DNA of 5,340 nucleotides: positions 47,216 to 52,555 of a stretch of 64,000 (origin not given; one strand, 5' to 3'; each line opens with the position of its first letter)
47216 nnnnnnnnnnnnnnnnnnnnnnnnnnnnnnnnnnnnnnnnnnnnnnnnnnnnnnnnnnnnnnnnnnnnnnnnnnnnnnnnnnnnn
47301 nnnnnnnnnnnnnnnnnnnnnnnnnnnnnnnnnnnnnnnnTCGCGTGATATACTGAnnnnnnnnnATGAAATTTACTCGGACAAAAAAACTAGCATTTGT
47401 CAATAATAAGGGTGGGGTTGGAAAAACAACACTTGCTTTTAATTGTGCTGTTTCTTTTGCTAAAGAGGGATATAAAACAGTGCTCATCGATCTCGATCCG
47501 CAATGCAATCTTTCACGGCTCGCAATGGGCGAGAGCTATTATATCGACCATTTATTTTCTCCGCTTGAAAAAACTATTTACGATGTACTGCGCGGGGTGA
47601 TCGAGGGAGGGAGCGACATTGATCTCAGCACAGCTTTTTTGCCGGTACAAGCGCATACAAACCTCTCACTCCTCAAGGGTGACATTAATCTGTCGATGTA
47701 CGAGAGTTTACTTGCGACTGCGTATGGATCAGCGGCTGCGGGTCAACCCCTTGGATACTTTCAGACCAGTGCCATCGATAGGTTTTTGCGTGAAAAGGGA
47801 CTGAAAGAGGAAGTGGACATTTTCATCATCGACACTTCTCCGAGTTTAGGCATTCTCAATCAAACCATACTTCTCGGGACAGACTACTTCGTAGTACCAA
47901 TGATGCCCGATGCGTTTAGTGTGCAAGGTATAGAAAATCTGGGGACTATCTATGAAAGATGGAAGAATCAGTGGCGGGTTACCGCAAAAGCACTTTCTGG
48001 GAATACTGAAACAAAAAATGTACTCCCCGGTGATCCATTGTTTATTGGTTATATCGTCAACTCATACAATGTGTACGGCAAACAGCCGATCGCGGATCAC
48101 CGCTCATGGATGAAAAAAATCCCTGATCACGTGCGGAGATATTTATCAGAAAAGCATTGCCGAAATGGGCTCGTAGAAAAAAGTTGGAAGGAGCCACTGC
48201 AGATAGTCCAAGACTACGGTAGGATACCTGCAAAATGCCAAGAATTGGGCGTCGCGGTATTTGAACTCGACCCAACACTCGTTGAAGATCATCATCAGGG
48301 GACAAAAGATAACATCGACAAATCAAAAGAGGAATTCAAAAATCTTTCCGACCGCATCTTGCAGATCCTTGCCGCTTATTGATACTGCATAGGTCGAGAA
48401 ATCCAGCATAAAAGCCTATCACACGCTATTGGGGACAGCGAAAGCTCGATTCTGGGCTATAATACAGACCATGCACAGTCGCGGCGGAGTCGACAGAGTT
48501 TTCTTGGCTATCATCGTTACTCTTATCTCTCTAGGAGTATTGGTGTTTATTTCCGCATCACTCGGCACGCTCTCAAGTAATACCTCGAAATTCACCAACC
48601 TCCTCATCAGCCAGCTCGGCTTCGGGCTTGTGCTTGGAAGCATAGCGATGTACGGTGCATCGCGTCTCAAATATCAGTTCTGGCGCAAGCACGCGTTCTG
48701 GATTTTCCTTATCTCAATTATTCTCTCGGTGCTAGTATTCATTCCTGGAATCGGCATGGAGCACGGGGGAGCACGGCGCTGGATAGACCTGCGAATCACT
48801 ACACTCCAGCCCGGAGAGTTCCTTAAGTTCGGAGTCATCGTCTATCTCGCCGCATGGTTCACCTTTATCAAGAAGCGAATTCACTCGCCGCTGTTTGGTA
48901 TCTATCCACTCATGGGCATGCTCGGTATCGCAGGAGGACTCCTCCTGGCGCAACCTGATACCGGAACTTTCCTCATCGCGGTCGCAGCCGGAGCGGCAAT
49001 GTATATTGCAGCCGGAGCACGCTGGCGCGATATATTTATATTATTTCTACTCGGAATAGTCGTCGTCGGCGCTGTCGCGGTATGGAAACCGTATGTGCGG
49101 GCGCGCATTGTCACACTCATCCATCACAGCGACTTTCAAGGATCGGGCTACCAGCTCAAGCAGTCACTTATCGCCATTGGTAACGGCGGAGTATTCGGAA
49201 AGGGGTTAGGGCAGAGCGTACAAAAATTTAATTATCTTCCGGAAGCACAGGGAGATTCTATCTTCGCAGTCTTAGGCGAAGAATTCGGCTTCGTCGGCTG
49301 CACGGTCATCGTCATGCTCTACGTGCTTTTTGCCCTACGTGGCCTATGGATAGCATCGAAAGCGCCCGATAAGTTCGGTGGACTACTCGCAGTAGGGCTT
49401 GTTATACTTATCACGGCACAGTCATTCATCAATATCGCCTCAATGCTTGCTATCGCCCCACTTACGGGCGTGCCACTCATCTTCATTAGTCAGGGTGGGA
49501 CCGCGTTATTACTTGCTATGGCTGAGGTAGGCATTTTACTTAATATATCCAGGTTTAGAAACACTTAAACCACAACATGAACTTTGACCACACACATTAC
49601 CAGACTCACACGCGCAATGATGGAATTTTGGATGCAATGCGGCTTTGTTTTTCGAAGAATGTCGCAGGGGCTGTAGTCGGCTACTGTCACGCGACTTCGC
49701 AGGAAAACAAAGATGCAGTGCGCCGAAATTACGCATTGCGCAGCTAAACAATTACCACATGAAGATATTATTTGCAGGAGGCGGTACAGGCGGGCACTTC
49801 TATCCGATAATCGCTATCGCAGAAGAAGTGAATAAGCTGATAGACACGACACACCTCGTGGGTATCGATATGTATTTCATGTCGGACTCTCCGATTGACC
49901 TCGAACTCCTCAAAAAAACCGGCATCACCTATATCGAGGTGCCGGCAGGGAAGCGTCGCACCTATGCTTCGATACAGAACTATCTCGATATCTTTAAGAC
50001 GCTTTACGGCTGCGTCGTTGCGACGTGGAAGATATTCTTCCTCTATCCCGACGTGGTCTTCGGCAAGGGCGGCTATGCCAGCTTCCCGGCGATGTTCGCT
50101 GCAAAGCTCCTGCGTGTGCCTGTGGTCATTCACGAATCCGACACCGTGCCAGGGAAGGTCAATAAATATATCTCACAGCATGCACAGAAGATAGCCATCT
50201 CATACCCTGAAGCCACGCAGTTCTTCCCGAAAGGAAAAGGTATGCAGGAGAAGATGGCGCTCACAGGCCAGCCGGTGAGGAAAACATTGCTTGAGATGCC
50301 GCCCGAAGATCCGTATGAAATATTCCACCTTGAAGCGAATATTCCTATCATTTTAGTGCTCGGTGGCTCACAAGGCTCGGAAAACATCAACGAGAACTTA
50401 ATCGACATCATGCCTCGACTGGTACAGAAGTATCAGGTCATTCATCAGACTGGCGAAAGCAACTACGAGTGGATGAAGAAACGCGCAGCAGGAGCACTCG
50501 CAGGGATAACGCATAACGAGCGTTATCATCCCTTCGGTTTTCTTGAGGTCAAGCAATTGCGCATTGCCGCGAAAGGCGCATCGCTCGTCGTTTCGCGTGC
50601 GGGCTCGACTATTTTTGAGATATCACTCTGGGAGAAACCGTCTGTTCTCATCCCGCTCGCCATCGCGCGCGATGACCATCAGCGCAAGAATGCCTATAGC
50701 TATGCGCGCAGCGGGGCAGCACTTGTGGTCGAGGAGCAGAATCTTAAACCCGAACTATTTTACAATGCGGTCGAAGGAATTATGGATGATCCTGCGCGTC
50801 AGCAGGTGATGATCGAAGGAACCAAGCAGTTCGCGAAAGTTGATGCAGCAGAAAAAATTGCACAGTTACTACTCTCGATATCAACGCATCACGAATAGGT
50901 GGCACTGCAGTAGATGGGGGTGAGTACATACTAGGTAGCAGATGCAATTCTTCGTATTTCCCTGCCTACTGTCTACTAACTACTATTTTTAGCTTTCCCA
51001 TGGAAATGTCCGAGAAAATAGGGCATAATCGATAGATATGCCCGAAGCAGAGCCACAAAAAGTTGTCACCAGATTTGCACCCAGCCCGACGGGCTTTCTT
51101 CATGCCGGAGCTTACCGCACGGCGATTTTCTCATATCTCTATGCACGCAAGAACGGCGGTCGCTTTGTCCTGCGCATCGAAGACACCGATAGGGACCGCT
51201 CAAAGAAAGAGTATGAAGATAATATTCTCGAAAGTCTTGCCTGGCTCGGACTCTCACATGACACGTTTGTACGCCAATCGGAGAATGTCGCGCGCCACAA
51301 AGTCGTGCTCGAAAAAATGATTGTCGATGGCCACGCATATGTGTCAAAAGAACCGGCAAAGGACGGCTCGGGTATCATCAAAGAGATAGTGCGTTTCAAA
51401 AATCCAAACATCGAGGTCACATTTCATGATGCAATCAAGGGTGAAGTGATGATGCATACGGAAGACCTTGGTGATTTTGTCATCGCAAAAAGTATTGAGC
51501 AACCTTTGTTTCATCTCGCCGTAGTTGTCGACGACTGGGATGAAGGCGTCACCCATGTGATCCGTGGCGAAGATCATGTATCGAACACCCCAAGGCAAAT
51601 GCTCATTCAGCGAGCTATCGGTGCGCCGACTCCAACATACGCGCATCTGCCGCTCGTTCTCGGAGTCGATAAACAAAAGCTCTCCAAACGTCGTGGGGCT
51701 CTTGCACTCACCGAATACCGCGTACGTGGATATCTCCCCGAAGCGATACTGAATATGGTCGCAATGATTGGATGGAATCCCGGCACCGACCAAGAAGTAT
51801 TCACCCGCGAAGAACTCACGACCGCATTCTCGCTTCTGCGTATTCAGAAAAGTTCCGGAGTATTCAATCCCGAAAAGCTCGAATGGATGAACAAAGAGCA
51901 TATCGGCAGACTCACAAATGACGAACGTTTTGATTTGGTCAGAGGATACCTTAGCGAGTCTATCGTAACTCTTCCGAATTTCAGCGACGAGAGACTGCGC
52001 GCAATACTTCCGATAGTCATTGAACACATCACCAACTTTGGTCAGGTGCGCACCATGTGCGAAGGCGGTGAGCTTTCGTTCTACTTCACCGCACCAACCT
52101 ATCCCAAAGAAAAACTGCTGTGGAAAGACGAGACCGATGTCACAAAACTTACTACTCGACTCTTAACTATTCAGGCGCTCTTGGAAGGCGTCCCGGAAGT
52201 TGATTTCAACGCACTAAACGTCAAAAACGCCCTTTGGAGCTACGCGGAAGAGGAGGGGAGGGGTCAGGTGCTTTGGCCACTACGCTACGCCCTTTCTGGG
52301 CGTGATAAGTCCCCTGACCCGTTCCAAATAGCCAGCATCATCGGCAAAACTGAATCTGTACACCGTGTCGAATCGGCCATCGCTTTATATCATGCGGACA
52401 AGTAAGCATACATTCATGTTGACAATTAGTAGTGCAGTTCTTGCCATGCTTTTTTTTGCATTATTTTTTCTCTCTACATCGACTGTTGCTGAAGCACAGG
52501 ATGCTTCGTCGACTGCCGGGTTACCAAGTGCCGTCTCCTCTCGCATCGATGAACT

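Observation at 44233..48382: MmeI-like single-polypeptide RM enzyme with an abrupt internal compositional switch, paired with a ParA-like ATPase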

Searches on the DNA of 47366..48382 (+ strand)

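Call 69: search_dna_similar(query=L143:8001-9065:+, collection=ecoli_genomes, mode=near, max_rows=6)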
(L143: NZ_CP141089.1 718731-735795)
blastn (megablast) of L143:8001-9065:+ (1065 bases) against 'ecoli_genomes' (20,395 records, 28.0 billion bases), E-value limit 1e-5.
Records with a match: 109; places in all: 110; records where one place covers at least 80% of the query: 109.
Genomes with a match: 109 of 5426; with a place that covers at least 80% of the query: 109. Places per genome that has any: lowest 1, median 1, highest 2. On chromosomes: 110 places; on plasmids: 0.
Best place of each record, by identity: >=99% 109.
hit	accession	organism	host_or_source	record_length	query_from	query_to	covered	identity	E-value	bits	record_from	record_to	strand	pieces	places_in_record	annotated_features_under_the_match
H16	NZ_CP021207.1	Escherichia coli strain strain Z247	Homo sapiens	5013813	1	1065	100%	100.0%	0e+0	1967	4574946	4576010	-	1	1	ParA family protein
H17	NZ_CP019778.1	Escherichia coli strain NCTC86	Homo sapiens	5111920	1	1065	100%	100.0%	0e+0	1967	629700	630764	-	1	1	ParA family protein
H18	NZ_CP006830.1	Escherichia coli APEC O18 strain APEC O18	chicken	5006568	1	1065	100%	100.0%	0e+0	1967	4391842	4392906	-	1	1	ParA family protein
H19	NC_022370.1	Escherichia coli PMV-1 strain PMV-1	-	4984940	1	1065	100%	100.0%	0e+0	1967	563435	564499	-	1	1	ParA family protein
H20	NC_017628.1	Escherichia coli IHE3034 strain IHE3034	-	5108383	1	1065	100%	100.0%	0e+0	1967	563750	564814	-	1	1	ParA family protein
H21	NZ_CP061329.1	Escherichia coli strain EC93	Rattus norvegicus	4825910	1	1065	100%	100.0%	0e+0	1967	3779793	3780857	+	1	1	ParA family protein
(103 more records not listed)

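Call 70: get_annotated_region(hit=H20, flank=9000)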
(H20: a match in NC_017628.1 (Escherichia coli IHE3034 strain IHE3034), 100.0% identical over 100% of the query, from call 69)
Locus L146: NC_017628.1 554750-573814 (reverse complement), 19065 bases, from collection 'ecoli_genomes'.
description: Escherichia coli IHE3034, complete sequence
organism: Escherichia coli IHE3034 strain IHE3034 (NCBI taxid 714962)
replicon: chromosome; assembly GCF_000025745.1
host: -; source: -; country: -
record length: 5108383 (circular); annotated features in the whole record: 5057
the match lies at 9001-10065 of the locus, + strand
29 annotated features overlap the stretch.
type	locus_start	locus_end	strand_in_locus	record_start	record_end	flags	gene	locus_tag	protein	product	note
CDS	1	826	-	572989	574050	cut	-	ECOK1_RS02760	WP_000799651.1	DNA-methyltransferase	-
CDS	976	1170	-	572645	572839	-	-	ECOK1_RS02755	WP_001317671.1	hypothetical protein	-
CDS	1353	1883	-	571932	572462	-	-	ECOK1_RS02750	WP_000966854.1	hypothetical protein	-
CDS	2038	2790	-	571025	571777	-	-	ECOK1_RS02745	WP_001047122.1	antitermination protein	-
CDS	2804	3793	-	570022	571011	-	-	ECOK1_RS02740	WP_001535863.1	DUF968 domain-containing protein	-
CDS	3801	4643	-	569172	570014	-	-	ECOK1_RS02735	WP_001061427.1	KilA-N domain-containing protein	-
CDS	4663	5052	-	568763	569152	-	-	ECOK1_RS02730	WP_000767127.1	RusA family crossover junction endodeoxyribonuclease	-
CDS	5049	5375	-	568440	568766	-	-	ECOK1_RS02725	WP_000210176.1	LexA family transcriptional regulator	-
CDS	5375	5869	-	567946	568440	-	-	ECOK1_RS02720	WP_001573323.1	PerC family transcriptional regulator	-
CDS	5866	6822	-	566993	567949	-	-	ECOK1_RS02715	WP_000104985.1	helix-turn-helix domain-containing protein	-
CDS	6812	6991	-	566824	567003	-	-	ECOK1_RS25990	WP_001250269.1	DUF4222 domain-containing protein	-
CDS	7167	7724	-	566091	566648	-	ymfL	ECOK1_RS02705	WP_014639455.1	protein YmfL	-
CDS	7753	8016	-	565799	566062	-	-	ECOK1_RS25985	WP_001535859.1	transcriptional regulator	-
CDS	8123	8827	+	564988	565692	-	-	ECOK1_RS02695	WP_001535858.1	XRE family transcriptional regulator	-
CDS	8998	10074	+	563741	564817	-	-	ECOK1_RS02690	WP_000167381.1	ParA family protein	-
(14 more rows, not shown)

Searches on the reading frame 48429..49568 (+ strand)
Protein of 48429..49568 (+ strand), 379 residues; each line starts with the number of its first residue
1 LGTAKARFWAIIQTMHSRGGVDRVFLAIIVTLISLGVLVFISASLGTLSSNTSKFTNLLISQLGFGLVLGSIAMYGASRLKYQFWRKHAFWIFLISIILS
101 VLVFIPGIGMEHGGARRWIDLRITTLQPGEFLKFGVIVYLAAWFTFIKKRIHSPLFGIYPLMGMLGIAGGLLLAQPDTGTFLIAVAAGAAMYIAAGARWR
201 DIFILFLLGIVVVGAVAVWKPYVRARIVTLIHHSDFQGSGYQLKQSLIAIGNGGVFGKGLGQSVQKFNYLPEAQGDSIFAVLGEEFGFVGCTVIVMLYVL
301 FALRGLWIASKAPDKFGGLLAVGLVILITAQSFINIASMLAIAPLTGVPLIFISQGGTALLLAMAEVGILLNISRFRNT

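Call 5: search_protein_families(library=pfam, proteins=[window:48429-49568:+], max_evalue=0.01)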
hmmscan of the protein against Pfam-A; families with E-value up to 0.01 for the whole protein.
window:48429-49568:+ (379 aa): 1 family
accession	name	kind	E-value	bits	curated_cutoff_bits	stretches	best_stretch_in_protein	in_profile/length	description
PF01098.24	FTSW_RODA_SPOVE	-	5.2e-95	318.9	26.4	1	25-378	4-355/356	Cell cycle protein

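Call 6: search_protein_families(library=ncbifam, proteins=[window:48429-49568:+], max_evalue=0.01)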
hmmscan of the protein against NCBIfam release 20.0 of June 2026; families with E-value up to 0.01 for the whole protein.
window:48429-49568:+ (379 aa): 6 families
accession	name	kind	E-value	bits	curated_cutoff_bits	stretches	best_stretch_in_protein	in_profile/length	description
TIGR02614.1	ftsW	equivalog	1.2e-101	340.4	337.5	1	22-375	1-355/357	putative lipid II flippase FtsW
TIGR02615.1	spoVE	exception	4.5e-88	296.1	448.8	1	24-375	3-354/354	stage V sporulation protein E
TIGR02210.1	rodA_shape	equivalog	3e-80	270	336.7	1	24-377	3-356/357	rod shape-determining protein RodA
NF008042.0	PRK10774.1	equivalog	2.1e-56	191.6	493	1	21-373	35-388/405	cell division protein FtsW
NF008060.0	PRK10794.1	equivalog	2e-51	175.1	590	1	14-377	9-363/370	peptidoglycan glycosyltransferase MrdB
NF037961.1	RodA_shape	subfamily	1.3e-34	120.2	150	2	237-363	270-397/415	rod shape-determining protein RodA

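Call 25: find_related_loci(query=window:48429-49568:+, collection=metagenome_contigs, flank=10000)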
Query window:48429-49568:+ (379 aa) in metagenome_contigs; peptide patterns used: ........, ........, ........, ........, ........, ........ (x = any residue, [..] = any of these).
361 stretches matched a pattern; 257 encode a relative of the query (tblastn E <= 1e-3); the best 80 are kept; 80 distinct loci.
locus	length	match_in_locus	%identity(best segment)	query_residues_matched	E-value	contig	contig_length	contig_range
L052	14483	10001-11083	74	20-378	4e-172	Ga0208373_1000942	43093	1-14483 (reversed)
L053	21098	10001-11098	70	13-378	6e-168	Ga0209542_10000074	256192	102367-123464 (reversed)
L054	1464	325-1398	68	21-378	2e-171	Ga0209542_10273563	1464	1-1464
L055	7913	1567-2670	68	11-378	1e-153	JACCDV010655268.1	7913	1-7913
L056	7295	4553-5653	66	13-379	1e-150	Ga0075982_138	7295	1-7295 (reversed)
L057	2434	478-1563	64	17-378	2e-156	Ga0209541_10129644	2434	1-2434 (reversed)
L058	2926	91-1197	63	11-379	1e-153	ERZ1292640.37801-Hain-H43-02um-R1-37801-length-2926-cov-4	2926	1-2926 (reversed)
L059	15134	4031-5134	61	11-378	8e-145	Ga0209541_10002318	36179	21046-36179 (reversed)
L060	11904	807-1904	60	13-379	2e-136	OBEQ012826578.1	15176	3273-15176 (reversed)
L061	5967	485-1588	57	12-379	3e-136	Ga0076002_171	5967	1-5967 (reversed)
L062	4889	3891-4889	68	9-341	2e-133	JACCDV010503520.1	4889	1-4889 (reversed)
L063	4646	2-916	67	74-378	1e-132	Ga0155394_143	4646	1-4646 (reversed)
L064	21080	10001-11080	55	21-378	3e-120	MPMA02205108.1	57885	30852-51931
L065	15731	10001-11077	54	17-374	3e-119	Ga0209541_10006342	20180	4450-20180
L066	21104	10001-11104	54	13-379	6e-119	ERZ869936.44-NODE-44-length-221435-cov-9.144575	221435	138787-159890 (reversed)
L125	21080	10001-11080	51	21-379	2e-106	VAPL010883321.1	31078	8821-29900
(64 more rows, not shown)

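Call 32: search_protein_families(library=pfam, proteins=[L125:3429-7394:+, L125:7412-7903:+, L125:7921-8910:+, L125:9328-9606:+], max_evalue=0.01)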
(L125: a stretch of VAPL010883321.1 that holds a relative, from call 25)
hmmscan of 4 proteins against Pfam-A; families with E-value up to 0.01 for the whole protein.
L125:3429-7394:+ (1321 aa): 5 families
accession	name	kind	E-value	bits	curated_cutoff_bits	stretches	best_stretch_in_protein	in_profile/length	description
PF16403.11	Bact_surface_Ig-like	-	1.3e-46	156.9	27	3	1156-1229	1-71/71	Bacterial surface protein, Ig-like domain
PF13884.11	Peptidase_S74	-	8.2e-10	39.3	22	1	872-923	1-57/58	Chaperone of endosialidase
PF19077.6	Big_13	-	9.7e-05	23.2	27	0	1143-1229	18-100/102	Bacterial Ig-like domain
PF18981.6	InlK_D3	-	0.00065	20.2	25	0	1178-1229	27-75/75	Internalin K domain (D3/D4)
PF04234.18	CopC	-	0.002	19.5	23.3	0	1063-1114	36-85/92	CopC domain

L125:7412-7903:+ (163 aa): 0 families

L125:7921-8910:+ (329 aa): 0 families

L125:9328-9606:+ (92 aa): 2 families
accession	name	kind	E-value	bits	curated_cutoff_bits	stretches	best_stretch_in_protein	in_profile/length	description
PF07910.19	Peptidase_C78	-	0.00016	21.8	29.1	1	2-67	107-177/200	Peptidase family C78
PF06821.19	Ser_hydrolase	-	0.0083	16.5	22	1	13-59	43-94/172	Serine hydrolase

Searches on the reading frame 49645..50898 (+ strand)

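Call 5: search_protein_families(library=pfam, proteins=[window:49645-50898:+], max_evalue=0.01)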
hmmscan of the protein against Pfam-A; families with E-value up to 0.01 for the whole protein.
window:49645-50898:+ (417 aa): 2 families
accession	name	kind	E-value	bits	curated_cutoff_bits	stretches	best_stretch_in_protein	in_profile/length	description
PF04101.22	Glyco_tran_28_C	-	1.2e-28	100.7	22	1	235-404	1-165/166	Glycosyltransferase family 28 C-terminal domain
PF03033.26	Glyco_transf_28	-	3.4e-28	98.9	26.2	1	41-185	1-139/139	Glycosyltransferase family 28 N-terminal domain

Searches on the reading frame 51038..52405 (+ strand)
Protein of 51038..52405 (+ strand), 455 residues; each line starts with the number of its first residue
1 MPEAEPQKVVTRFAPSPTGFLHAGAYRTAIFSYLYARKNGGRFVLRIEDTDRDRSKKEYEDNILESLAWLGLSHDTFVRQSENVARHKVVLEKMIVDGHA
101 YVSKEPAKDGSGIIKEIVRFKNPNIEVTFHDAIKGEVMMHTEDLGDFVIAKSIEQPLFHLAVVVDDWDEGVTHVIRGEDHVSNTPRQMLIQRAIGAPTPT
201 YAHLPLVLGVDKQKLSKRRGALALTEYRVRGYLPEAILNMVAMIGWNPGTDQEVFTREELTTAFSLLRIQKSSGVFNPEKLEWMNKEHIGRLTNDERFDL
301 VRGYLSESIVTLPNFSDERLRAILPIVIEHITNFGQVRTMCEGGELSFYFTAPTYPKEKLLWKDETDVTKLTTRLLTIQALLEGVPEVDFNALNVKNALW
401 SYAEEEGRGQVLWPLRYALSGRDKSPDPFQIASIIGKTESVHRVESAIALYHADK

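Call 5: search_protein_families(library=pfam, proteins=[window:51038-52405:+], max_evalue=0.01)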
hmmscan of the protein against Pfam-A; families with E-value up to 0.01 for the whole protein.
window:51038-52405:+ (455 aa): 2 families
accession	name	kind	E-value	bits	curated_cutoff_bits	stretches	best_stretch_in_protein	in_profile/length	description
PF00749.27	tRNA-synt_1c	-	2e-80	270.5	23.4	2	115-283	143-314/314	tRNA synthetases class I (E and Q), catalytic domain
PF19269.4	Anticodon_2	-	1.6e-16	61.4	23.6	1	315-448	11-141/141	Anticodon binding domain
